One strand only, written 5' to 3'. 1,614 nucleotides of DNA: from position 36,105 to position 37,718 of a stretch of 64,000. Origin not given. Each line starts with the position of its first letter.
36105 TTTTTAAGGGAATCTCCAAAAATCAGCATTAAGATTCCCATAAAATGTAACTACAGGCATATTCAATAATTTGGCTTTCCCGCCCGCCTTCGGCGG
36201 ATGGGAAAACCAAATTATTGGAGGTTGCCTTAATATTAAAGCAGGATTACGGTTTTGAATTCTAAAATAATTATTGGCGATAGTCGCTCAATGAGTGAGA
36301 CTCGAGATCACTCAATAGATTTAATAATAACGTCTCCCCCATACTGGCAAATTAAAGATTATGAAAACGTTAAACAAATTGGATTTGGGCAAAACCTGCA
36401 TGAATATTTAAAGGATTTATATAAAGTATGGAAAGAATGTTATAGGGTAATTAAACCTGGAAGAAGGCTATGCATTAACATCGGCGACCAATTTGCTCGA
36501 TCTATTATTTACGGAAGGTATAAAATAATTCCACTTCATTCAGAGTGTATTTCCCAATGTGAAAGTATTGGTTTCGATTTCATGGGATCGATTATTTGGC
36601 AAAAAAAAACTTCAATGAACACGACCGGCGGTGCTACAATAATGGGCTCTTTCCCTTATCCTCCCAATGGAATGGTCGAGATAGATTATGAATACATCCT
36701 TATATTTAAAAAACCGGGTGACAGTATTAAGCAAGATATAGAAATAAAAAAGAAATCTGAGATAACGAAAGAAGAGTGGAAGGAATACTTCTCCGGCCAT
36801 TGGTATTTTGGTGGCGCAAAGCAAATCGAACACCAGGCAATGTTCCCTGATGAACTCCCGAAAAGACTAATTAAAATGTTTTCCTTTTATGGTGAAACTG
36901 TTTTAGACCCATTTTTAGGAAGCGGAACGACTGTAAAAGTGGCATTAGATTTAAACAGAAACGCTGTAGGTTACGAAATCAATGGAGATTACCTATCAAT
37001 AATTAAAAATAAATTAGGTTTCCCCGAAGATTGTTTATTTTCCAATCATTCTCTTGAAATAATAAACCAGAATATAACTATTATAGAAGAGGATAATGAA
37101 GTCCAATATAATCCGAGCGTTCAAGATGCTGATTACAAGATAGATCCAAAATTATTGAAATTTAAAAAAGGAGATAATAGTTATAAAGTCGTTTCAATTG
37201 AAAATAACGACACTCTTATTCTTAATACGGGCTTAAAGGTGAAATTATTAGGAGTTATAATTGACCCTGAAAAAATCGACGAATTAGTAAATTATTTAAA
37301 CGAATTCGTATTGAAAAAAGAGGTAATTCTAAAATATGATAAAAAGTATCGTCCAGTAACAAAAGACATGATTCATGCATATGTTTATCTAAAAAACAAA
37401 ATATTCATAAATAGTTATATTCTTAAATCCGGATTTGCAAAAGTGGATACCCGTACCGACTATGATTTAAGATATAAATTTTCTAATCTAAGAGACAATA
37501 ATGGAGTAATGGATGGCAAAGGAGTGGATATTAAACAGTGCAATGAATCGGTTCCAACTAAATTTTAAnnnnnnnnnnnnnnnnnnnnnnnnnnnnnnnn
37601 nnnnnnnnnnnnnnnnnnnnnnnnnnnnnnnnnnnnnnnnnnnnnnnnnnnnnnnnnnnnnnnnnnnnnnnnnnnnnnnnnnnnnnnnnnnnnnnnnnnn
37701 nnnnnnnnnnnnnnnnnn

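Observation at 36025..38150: AT-rich 2.1-kb islet after oppC carrying an atypical restriction-modification-like gene pair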

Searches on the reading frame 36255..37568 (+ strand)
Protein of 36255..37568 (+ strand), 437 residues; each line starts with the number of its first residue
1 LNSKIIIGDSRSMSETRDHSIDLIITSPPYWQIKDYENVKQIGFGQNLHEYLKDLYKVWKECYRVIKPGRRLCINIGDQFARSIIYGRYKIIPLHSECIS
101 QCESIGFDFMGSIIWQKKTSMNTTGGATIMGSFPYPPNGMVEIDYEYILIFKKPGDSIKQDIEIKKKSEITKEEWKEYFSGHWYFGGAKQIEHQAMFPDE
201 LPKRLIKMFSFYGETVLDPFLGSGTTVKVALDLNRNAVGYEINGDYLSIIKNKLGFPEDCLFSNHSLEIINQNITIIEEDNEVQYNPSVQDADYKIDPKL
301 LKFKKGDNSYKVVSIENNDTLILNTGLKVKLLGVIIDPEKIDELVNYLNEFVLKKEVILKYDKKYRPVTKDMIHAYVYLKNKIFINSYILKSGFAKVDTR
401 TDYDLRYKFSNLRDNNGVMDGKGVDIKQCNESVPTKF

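Call 3: search_protein_families(library=pfam, proteins=[window:36255-37568:+], max_evalue=0.01)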
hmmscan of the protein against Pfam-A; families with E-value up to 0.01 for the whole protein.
window:36255-37568:+ (437 aa): 2 families
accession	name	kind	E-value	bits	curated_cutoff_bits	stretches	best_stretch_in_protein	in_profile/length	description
PF01555.25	N6_N4_Mtase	-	4e-46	158.2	26.7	1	21-251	1-220/221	DNA methylase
PF08241.18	Methyltransf_11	-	0.0065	17.5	21.2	0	48-73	69-94/95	Methyltransferase domain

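Call 4: search_protein_families(library=ncbifam, proteins=[window:36255-37568:+], max_evalue=0.01)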
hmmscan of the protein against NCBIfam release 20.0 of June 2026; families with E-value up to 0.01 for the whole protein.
window:36255-37568:+ (437 aa): 3 families
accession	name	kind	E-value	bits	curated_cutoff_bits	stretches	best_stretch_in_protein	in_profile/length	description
NF008572.0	PRK11524.1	equivalog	1.5e-17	63.7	292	2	192-254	194-256/294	adenine-specific DNA-methyltransferase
NF050803.1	DnaMtaseCcrMCaul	equivalog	2.7e-10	39.7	830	1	192-254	185-247/350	adenine-specific DNA-methyltransferase CcrM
NF010253.0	PRK13699.1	subfamily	9.9e-09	35.2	244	1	193-252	144-203/226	DNA methyltransferase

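Call 5: search_protein_families(library=padloc, proteins=[window:36255-37568:+], max_evalue=0.01)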
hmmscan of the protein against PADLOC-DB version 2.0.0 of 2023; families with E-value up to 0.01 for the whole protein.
window:36255-37568:+ (437 aa): 64 families (the best 25 are shown)
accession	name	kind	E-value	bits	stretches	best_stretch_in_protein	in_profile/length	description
PDLC03259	MTase_II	-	1.2e-124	414.4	1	3-409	4-419/423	Type II methyltransferase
PDLC03350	MTase_II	-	2.3e-71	238.8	1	3-255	57-296/312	Type II methyltransferase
PDLC03353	MTase_II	-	1.6e-68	229.1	1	3-254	10-250/260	Type II methyltransferase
PDLC03283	MTase_II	-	1e-50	170.9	1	4-287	6-304/352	Type II methyltransferase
PDLC03387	MTase_II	-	4.2e-34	116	2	3-81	12-91/289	Type II methyltransferase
PDLC03260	MTase_II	-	1.9e-32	110.6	2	144-253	201-306/349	Type II methyltransferase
PDLC03371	MTase_II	-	2.2e-27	94.2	1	3-254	11-252/260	Type II methyltransferase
PDLC03299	MTase_II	-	6.6e-26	89.5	2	189-256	192-259/296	Type II methyltransferase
PDLC03246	MTase_II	-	6.1e-24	82.8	1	13-251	124-363/376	Type II methyltransferase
PDLC03252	MTase_II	-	1.6e-22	78.3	2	5-81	93-170/365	Type II methyltransferase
PDLC03236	MTase_II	-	6.4e-22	75.7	1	4-252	651-897/912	Type II methyltransferase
PDLC03363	MTase_II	-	1.7e-20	71.6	2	170-274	29-138/294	Type II methyltransferase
PDLC03336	MTase_II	-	1e-19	68.9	2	6-82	32-109/421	Type II methyltransferase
PDLC03276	MTase_II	-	2e-18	64.8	1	6-256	147-401/404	Type II methyltransferase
PDLC03376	MTase_II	-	7.6e-17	59.9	2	5-153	111-249/249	Type II methyltransferase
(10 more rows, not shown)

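Call 11: find_homologous_proteins(query=window:36255-37565:+)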
Query window:36255-37565:+ (437 aa): 8000 proteins with E <= 0.001 among 8000 candidates; the best 120 are listed.
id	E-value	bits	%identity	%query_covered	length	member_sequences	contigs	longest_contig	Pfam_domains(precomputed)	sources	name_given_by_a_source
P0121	1.3e-284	962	96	100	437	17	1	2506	PF01555.25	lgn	-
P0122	6.8e-242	821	82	100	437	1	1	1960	PF01555.25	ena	-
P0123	9.3e-242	821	82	100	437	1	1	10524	PF01555.25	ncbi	-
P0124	1.3e-241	820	82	100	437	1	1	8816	PF01555.25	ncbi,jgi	-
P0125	2.3e-241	819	83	97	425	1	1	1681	PF01555.25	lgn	-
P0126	1.5e-237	807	81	100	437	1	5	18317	PF01555.25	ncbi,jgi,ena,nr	ncbi:MAG TPA: DNA methyltransferase [Spirochaetota bacterium]|nr:DNA methyltransferase [Spirochaetot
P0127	3.9e-235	799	81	97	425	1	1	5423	PF01555.25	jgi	-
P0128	4.8e-235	798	78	100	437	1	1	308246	PF01555.25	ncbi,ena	-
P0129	5.7e-235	798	81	97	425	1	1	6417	PF01555.25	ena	-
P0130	1.0e-221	755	74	100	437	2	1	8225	PF01555.25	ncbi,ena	-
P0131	1.0e-213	728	77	94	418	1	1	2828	PF01555.25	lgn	-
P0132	1.8e-210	717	71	99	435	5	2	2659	PF01555.25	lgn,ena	-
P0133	6.5e-196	670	67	96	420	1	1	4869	PF01555.25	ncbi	-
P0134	1.7e-194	665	70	94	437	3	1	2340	PF01555.25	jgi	jgi:DNA modification methylase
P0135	1.9e-194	665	69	96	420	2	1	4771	PF08241.19,PF01555.25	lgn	-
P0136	1.3e-190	652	69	93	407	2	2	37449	PF01555.25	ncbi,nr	ncbi:MAG: site-specific DNA-methyltransferase [Deltaproteobacteria bacterium]|nr:site-specific DNA-m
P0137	2.2e-190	651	84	77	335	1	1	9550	PF01555.25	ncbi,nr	ncbi:MAG TPA: site-specific DNA-methyltransferase, partial [Spirochaetota bacterium]|nr:site-specifi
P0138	9.3e-190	649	68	94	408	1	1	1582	PF01555.25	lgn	-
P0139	9.0e-186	636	67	94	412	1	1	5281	PF01555.25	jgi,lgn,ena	-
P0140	3.3e-184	631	67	94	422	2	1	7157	PF01555.25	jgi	-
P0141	4.5e-184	631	65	95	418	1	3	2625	PF01555.25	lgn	-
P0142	2.2e-181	622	65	94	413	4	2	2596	PF01555.25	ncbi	-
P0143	9.9e-180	616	66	94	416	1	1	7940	PF01555.25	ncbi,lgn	-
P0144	4.1e-179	614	66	94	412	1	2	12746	PF01555.25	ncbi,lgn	-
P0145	1.3e-177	609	64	95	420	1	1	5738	PF01555.25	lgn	-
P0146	4.6e-177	607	65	94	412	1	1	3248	PF08241.19,PF01555.25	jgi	-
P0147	4.8e-177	607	67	95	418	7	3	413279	PF08241.19,PF01555.25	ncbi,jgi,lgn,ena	-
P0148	1.9e-176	605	65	94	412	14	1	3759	PF08241.19,PF01555.25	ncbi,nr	ncbi:MAG: site-specific DNA-methyltransferase [Armatimonadetes bacterium]|nr:site-specific DNA-methy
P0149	2.5e-176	605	65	94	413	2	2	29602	PF01555.25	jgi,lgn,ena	jgi:DNA modification methylase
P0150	1.5e-175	602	64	94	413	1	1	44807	PF01555.25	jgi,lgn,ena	-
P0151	5.1e-175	601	63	99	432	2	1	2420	PF08241.19,PF01555.25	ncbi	-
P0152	1.5e-174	599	67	94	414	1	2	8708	PF01555.25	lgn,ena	-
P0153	2.4e-174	598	65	94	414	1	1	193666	PF01555.25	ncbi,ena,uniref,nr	ncbi:site-specific DNA-methyltransferase [Persephonella sp.]|uniref:site-specific DNA-methyltransfer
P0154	4.3e-174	598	65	94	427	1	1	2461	PF08241.19,PF01555.25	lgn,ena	-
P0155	5.2e-174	597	63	96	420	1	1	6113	PF01555.25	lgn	-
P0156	6.0e-174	597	66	95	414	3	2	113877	PF01555.25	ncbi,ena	-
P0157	7.8e-174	597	67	94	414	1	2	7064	PF01555.25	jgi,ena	-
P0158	1.5e-173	596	64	94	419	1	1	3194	PF01555.25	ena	-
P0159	2.1e-173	595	67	94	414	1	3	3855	PF01555.25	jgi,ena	-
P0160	2.2e-173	595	64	94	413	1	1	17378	PF01555.25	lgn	-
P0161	2.2e-173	595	64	94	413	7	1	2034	PF08241.19,PF01555.25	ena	-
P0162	2.3e-173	595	65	94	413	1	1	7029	PF08241.19,PF01555.25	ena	-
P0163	2.4e-173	595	67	94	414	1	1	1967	PF01555.25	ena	-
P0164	3.1e-173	595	64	93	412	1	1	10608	PF01555.25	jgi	-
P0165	4.5e-173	594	65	93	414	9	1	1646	PF08241.19,PF01555.25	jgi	-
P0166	5.6e-173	594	65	94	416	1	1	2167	PF08241.19,PF01555.25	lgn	-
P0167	6.2e-173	594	64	94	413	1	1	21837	PF08241.19,PF01555.25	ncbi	-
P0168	6.5e-173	594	64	94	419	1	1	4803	PF08241.19,PF01555.25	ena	-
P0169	8.8e-173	593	65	94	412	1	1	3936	PF08241.19,PF01555.25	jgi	-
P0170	9.1e-173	593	65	95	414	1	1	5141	PF01555.25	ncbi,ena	-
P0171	9.5e-173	593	65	94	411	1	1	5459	PF08241.19,PF01555.25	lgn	-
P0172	1.0e-172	593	61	96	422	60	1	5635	PF01555.25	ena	-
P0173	1.1e-172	593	66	93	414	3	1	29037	PF01555.25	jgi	jgi:DNA modification methylase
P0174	1.1e-172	593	64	94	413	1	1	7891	PF08241.19,PF01555.25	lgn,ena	-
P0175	1.2e-172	593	65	94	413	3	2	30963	PF08241.19,PF01555.25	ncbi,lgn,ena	-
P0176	1.3e-172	593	65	94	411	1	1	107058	PF08241.19,PF01555.25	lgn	-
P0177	1.4e-172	593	64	93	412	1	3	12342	PF01555.25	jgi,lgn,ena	-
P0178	1.6e-172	592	63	95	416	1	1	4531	PF01555.25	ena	-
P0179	1.9e-172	592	64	93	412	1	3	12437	PF01555.25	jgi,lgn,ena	-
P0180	1.9e-172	592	65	94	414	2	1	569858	PF01555.25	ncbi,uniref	ncbi:site-specific DNA-methyltransferase [Persephonella sp. IF05-L8]|uniref:DNA methyltransferase n=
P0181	2.0e-172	592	64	93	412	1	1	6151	PF01555.25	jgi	-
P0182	2.0e-172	592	64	94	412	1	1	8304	PF08241.19,PF01555.25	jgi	-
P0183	2.1e-172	592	64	94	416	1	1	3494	PF08241.19,PF01555.25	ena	-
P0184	2.1e-172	592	65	94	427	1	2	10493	PF01555.25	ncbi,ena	-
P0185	2.2e-172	592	66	94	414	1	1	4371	PF01555.25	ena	-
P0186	2.3e-172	592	65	94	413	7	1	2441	PF01555.25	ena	-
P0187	2.8e-172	592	63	94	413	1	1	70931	PF00565.24,PF08241.19,PF01555.25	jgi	-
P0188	2.9e-172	592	64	95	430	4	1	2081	PF01555.25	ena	-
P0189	2.9e-172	592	65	94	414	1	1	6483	PF01555.25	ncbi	-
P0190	3.2e-172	591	63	94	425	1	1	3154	PF08241.19,PF01555.25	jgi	jgi:DNA modification methylase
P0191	3.5e-172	591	63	94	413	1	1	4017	PF00565.24,PF08241.19,PF01555.25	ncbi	-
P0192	4.0e-172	591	64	94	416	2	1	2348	PF08241.19,PF01555.25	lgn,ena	-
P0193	4.3e-172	591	64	94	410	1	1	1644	PF08241.19,PF01555.25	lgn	-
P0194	4.7e-172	591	64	94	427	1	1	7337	PF01555.25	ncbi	-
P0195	4.8e-172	591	64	94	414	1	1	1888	PF08241.19,PF01555.25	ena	-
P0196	5.1e-172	591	66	94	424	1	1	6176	PF01555.25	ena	-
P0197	5.3e-172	591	65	91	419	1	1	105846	PF08241.19,PF01555.25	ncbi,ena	-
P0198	5.4e-172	591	64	93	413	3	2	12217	PF08241.19,PF01555.25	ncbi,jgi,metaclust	metaclust:\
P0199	5.5e-172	591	64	93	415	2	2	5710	PF01555.25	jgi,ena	-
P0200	5.7e-172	591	63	94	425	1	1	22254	PF01555.25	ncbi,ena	-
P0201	6.4e-172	590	65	94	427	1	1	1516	PF01555.25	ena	-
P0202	6.6e-172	590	63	95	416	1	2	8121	PF01555.25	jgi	-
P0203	6.9e-172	590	64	94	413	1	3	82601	PF08241.19,PF01555.25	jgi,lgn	-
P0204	7.0e-172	590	62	95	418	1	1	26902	PF01555.25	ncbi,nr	ncbi:MAG: site-specific DNA-methyltransferase [Thermotogaceae bacterium]|nr:site-specific DNA-methyl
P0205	8.2e-172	590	64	94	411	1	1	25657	PF08241.19,PF01555.25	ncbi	ncbi:DNA methyltransferase [Geoglobus sp.]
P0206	1.0e-171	590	63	94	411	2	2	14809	PF01555.25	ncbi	-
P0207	1.1e-171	590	64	92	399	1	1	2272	PF01555.25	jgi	-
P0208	1.2e-171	590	63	94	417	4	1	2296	PF01555.25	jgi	-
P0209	1.3e-171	589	64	95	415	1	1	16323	PF08241.19,PF01555.25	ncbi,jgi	-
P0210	1.3e-171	589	64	95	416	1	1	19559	PF01555.25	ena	-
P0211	1.5e-171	589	64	94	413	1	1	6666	PF08241.19,PF01555.25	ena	-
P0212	1.5e-171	589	64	94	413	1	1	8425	PF08241.19,PF01555.25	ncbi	-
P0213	1.6e-171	589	65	91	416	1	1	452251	PF08241.19,PF01555.25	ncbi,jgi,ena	-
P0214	1.6e-171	589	67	94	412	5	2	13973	PF00565.24,PF01555.25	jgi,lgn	-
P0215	1.7e-171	589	64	93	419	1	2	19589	PF08241.19,PF01555.25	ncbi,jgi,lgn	jgi:DNA modification methylase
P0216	1.8e-171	589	64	93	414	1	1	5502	PF08241.19,PF01555.25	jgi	-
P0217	1.8e-171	589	64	94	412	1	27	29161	PF01555.25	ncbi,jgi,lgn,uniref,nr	ncbi:DNA methyltransferase [Methermicoccus shengliensis]|uniref:DNA methyltransferase n=1 Tax=Mether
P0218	1.8e-171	589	65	94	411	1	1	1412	PF08241.19,PF01555.25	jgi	-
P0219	2.0e-171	589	64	93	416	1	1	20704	PF08241.19,PF01555.25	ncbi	-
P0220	2.0e-171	589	64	94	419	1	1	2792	PF01555.25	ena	-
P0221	2.1e-171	589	65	94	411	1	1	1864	PF08241.19,PF01555.25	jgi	-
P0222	2.4e-171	589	65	93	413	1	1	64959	PF01555.25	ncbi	-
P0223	2.7e-171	588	65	94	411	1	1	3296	PF08241.19,PF01555.25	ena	-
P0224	2.8e-171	588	64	94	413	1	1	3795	PF08241.19,PF01555.25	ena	-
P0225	3.0e-171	588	63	94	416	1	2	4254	PF01555.25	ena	-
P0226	3.3e-171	588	64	95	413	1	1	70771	PF08241.19,PF01555.25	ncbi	-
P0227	3.5e-171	588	63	94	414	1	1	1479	PF08241.19,PF01555.25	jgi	-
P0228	3.6e-171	588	63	95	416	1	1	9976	PF01555.25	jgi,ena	-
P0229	3.6e-171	588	63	94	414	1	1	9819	PF08241.19,PF01555.25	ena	-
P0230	3.7e-171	588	65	94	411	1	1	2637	PF08241.19,PF01555.25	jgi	-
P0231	3.9e-171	588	64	94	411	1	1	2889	PF08241.19,PF01555.25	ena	-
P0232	4.0e-171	588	63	95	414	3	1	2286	PF08241.19,PF01555.25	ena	-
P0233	4.4e-171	588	63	95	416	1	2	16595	PF01555.25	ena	-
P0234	4.8e-171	588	63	94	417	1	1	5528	PF08241.19,PF01555.25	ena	-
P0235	5.1e-171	588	63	94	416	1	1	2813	PF01555.25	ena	-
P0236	5.3e-171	587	61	98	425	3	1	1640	PF01555.25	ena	-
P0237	5.3e-171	587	63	94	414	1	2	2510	PF08241.19,PF01555.25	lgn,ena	-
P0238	5.3e-171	587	63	94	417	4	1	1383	PF01555.25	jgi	jgi:DNA modification methylase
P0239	5.4e-171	587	63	94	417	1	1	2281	PF08241.19,PF01555.25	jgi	-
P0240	5.4e-171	587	63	94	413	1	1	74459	PF00565.24,PF01555.25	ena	-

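Call 36: search_dna_similar(query=window:36255-37565:+, collection=plasmids, mode=protein, max_rows=25)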
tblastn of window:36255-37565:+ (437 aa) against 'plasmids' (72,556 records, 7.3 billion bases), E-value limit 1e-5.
Records with a match: 116; places in all: 119; records where one place covers at least 80% of the query: 0.
Best place of each record, by identity: <60% 116.
By first word of the organism name: Escherichia 17; Klebsiella 10; Leptospira 9; Clostridium 8; Salmonella 6; Helicobacter 5; Acinetobacter 5; Methanothermobacter 3; Bacillus 3; Aeromonas 3; and 39 more.
By predicted mobility (MOB-suite, as given by PLSDB): non-mobilizable 67; mobilizable 36; conjugative 13.
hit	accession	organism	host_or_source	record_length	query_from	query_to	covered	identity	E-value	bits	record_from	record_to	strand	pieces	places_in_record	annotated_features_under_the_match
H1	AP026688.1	Helicobacter ailurogastricus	Felis catus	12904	1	254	58%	36.1%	3e-32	137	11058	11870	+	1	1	methyltransferase (x2)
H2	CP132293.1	Haloferacaceae archaeon XH8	cell culture,Pickle salt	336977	8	254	57%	36.6%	7e-44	171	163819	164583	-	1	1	record has no annotation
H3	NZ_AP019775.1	Helicobacter suis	-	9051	1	254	58%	35.0%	1e-30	132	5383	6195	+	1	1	site-specific DNA-methyltransferase (x2)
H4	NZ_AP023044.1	Helicobacter suis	Homo sapiens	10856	1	254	58%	35.0%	1e-30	132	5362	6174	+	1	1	site-specific DNA-methyltransferase (x2)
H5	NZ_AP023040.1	Helicobacter suis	Homo sapiens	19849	1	254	58%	35.0%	1e-30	132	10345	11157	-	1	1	site-specific DNA-methyltransferase (x2)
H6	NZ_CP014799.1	Salipiger profundus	single cell,environmental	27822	4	253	51%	39.8%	2e-21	185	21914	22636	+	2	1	DNA methyltransferase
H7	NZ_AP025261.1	Paraburkholderia terrae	-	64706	5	247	56%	34.7%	5e-37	151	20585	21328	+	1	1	site-specific DNA-methyltransferase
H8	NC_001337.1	Methanothermobacter thermautotrophicus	-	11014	4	255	58%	33.0%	4e-29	127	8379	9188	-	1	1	site-specific DNA-methyltransferase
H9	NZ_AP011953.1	Methanothermobacter sp. CaT2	-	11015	4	255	58%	33.0%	4e-29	127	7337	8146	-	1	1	site-specific DNA-methyltransferase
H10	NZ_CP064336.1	Methanothermobacter thermautotrophicus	cell culture,manure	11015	4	255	58%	33.0%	4e-29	127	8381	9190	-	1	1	site-specific DNA-methyltransferase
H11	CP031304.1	Natrinema thermotolerans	Cell culture,Korean salt-fermented food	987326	4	255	58%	32.8%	2e-34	144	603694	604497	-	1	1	site-specific DNA-methyltransferase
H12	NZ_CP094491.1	Paenarthrobacter ureafaciens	soil,farmland soil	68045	8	247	49%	38.7%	3e-16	162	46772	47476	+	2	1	site-specific DNA-methyltransferase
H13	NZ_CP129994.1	Salinibaculum sp. KK48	cell culture,sediment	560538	5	255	57%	31.8%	1e-29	129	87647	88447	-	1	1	site-specific DNA-methyltransferase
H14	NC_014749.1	Calditerrivibrio nitroreducens DSM 19672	terrestrial hot spring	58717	22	262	55%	32.7%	2e-17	92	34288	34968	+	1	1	site-specific DNA-methyltransferase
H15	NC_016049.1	Picrophilus oshimae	-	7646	5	258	45%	39.4%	2e-10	134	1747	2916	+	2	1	site-specific DNA-methyltransferase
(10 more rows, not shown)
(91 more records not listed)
